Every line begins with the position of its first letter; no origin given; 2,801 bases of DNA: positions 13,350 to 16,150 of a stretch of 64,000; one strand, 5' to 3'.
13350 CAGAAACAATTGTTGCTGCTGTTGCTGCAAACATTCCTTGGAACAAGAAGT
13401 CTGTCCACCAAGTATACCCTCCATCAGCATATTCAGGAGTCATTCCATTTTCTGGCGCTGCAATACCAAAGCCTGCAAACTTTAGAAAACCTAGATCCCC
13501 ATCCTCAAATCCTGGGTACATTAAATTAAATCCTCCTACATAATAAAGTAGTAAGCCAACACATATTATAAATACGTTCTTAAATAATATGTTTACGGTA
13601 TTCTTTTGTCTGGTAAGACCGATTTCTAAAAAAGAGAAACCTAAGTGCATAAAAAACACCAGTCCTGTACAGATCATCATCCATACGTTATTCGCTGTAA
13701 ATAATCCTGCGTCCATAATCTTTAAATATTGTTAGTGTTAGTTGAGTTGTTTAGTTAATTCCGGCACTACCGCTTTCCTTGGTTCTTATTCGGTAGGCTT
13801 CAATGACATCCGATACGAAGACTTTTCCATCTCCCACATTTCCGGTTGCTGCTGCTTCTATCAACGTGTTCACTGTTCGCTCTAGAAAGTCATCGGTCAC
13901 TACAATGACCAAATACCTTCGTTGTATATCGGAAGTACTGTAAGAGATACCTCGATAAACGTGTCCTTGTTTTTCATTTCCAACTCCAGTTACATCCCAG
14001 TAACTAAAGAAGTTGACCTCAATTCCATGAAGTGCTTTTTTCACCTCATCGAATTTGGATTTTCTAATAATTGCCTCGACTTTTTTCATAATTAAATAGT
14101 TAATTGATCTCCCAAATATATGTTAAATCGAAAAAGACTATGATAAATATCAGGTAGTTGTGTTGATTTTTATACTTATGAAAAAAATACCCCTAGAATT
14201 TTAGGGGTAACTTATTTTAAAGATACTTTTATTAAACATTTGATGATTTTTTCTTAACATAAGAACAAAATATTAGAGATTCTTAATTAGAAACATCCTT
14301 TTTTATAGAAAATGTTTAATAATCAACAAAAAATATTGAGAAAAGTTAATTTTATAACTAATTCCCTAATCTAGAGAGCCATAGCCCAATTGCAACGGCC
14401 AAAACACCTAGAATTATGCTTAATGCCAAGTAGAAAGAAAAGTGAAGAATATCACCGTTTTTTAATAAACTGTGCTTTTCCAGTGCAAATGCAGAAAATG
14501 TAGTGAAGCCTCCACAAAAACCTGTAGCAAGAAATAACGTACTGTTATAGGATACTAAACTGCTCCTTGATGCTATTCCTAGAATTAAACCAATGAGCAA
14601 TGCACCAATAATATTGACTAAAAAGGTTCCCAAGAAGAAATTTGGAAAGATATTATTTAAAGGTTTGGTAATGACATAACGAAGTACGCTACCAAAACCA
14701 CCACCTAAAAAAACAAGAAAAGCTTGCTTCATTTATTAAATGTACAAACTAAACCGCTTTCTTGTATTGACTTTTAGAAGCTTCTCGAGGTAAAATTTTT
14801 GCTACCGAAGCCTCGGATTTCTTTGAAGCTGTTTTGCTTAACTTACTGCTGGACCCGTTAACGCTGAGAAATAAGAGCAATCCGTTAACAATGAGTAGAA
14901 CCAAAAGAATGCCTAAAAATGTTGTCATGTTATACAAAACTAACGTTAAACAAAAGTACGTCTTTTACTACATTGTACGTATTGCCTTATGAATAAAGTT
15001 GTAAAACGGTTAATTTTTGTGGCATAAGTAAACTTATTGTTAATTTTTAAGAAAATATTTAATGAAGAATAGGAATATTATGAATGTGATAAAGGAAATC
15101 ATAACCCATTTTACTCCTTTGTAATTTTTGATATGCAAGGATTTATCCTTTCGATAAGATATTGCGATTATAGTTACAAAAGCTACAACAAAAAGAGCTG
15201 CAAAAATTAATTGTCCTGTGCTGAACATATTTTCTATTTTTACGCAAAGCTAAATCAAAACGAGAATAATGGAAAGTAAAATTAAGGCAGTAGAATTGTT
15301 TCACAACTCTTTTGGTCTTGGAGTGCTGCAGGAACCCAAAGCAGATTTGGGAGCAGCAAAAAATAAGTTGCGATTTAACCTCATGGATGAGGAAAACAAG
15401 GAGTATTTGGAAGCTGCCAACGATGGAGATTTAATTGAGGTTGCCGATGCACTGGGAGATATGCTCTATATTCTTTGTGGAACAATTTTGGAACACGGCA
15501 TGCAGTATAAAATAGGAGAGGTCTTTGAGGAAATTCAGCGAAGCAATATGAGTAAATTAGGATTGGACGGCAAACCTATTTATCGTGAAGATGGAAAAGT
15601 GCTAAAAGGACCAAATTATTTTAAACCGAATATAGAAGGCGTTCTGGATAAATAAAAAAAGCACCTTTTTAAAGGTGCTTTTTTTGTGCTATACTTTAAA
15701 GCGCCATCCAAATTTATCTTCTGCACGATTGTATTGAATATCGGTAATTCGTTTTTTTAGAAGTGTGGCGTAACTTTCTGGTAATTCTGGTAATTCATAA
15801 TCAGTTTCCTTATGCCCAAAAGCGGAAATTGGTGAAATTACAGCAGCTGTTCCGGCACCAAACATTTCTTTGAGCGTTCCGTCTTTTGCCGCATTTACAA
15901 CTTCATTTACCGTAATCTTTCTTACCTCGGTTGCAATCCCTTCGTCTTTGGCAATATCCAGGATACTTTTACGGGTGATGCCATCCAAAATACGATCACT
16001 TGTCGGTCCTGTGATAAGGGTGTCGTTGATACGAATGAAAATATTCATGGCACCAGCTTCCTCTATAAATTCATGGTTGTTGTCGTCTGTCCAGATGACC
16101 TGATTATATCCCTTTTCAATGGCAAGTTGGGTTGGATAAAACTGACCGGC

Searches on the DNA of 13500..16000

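Call 23: search_rna_families(source=window, start=13500, end=16000, threshold=evalue, max_evalue=1)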
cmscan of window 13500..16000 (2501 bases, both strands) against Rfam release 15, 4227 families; matches with E-value up to 1: 8.
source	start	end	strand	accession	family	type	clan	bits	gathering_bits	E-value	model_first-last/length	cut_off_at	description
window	15560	15688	+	RF02432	SpF25_sRNA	Gene; sRNA;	-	25.2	48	0.33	1-102/102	no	Streptococcus sRNA SpF25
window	15627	15758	+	RF01770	rimP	Cis-reg; leader;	-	24.9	47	0.38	1-102/102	no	Gammaprotebacteria rimP leader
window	15629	15683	+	RF02438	SpF51_sRNA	Gene; sRNA;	-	23.9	50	0.21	1-45/45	no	Streptococcus sRNA SpF51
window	15592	15715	-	RF01770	rimP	Cis-reg; leader;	-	23.3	47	0.84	1-102/102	no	Gammaprotebacteria rimP leader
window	15654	15723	-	RF02427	SpF10_sRNA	Gene; sRNA;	-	20.9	60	0.96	1-57/57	no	Streptococcus sRNA SpF10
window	15652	15719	-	RF00506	Thr_leader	Cis-reg; leader;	-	20.6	55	0.85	1-118/118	no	Threonine operon leader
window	15612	15685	+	RF01472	rli40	Gene; sRNA;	-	19.2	100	0.066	1-263/263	no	Listeria sRNA rli40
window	15651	15717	-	RF02763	IsrM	Gene; sRNA;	-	15.5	376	0.18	1-329/329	no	IsrM sRNA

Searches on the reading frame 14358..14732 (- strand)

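Call 17: search_protein_families(library=pfam, proteins=[window:14358-14732:-], max_evalue=1)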
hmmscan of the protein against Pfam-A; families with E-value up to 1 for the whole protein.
window:14358-14732:- (124 aa): 3 families
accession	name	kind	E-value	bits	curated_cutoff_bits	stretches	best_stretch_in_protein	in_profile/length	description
PF02537.21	CRCB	-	7.7e-28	97.3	32.9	1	6-117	2-103/103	CrcB-like protein, Camphor Resistance (CrcB)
PF11139.14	SfLAP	-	0.25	11.2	35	1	41-117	9-84/213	Sap, sulfolipid-1-addressing protein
PF05360.19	YiaAB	-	0.34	11.6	26.6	1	103-119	6-23/53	yiaA/B two helix domain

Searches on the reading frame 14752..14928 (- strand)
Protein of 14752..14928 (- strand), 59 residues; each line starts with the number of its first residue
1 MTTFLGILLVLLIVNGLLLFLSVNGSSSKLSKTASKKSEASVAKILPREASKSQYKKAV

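Call 17: search_protein_families(library=pfam, proteins=[window:14752-14928:-], max_evalue=1)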
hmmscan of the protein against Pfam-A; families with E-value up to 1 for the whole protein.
seq(59 aa): 1 family
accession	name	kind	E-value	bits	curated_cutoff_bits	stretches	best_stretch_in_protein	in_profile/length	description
PF02203.21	TarH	-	0.057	13.8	25.2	1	3-37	13-47/177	Tar ligand binding domain homologue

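Call 18: search_protein_families(library=ncbifam, proteins=[window:14752-14928:-], max_evalue=1)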
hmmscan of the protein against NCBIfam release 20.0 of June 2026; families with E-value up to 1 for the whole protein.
seq(59 aa): 3 families
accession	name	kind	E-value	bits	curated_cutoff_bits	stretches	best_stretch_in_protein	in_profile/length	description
NF006283.1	PRK08455.1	equivalog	0.02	14.5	187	1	4-45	23-64/182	flagellar basal body-associated protein FliL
NF042931.1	SAG1386_EF1546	equivalog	0.023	14.8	80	1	2-45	31-76/158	SAG1386/EF1546 family surface-associated protein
NF040999.1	pilin_ComGC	equivalog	0.03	14.5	75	1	3-46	5-46/84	competence type IV pilus major pilin ComGC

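Call 19: find_homologous_proteins(query=window:14752-14928:-, max_evalue=0.01)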
Query seq(59 aa): no candidate shares three 5-residue words with the query. No homologue found.

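Call 28: find_related_loci(query=window:14752-14928:-, collection=genome_contigs, flank=2500)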
Query seq(59 aa) (59 aa) in genome_contigs; peptide patterns used: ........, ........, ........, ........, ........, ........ (x = any residue, [..] = any of these).
599 stretches matched a pattern (row limit reached: there are more); 1 encode a relative of the query (tblastn E <= 1e-3); 1 distinct loci.
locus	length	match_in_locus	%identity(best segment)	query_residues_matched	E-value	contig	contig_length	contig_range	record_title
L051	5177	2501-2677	81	1-59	3e-28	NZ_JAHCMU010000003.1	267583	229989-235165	Flagellimonas sp. 389 NODE_3, whole genome shotgun sequence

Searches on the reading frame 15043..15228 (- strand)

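Call 17: search_protein_families(library=pfam, proteins=[window:15043-15228:-], max_evalue=1)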
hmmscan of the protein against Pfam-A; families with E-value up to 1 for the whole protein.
seq(62 aa): 6 families
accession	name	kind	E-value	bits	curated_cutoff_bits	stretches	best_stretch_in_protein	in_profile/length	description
PF03303.18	WTF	-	0.023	15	25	1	11-58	93-140/224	WTF protein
PF11346.13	DUF3149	-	0.057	13.4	23.2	1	42-61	14-33/40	Protein of unknown function (DUF3149)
PF16192.10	PMT_4TMC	-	0.21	11.5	32.4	1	7-58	131-179/202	C-terminal four TMM region of protein-O-mannosyltransferase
PF11188.13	DUF2975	-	0.23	11.9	27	1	7-58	25-77/130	Protein of unknown function (DUF2975)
PF12725.13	DUF3810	-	0.23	11.2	28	1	2-59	22-77/311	Protein of unknown function (DUF3810)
PF18949.5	DUF5693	-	0.36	9.7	29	1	8-58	411-461/609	Family of unknown function (DUF5693)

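Call 18: search_protein_families(library=ncbifam, proteins=[window:15043-15228:-], max_evalue=1)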
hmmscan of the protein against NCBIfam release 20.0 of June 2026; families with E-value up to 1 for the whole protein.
seq(62 aa): 7 families
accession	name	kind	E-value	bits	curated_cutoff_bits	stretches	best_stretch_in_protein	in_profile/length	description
NF045849.1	ICE_MMCAP2_0565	equivalog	0.0051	16.5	40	1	7-56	21-73/80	Mbov_0395 family pilin-like conjugal transfer protein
NF046002.1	MAG3450_fam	equivalog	0.023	14.9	70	1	6-61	3-59/121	MAG3450 family membrane protein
NF045846.1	MSC0882_dom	subfamily_domain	0.067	12.4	60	1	6-60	13-70/244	MSC_0882 family membrane protein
NF038300.1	EPS_HpsL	equivalog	0.12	10.9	640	1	9-53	456-501/534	hormogonium polysaccharide biosynthesis protein HpsL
TIGR03943.1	TIGR03943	equivalog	0.19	11.1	88.8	1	7-57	16-73/221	TIGR03943 family putative permease subunit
TIGR00835.1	agcS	subfamily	0.36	9.7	272.65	1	6-53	335-383/424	amino acid carrier protein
NF041560.1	T6SS_Burk_ExIF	subfamily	0.38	10.4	90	1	7-56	133-185/234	putative type VI secretion system effector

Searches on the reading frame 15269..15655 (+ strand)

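Call 17: search_protein_families(library=pfam, proteins=[window:15269-15655:+], max_evalue=1)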
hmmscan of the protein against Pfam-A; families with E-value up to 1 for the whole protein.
window:15269-15655:+ (128 aa): 2 families
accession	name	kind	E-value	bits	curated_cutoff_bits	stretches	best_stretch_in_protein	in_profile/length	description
PF01503.22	PRA-PH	-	3.6e-13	50.2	21.3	1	11-93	4-86/86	Phosphoribosyl-ATP pyrophosphohydrolase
PF03819.22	MazG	-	0.031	15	22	1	39-89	10-62/74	MazG nucleotide pyrophosphohydrolase domain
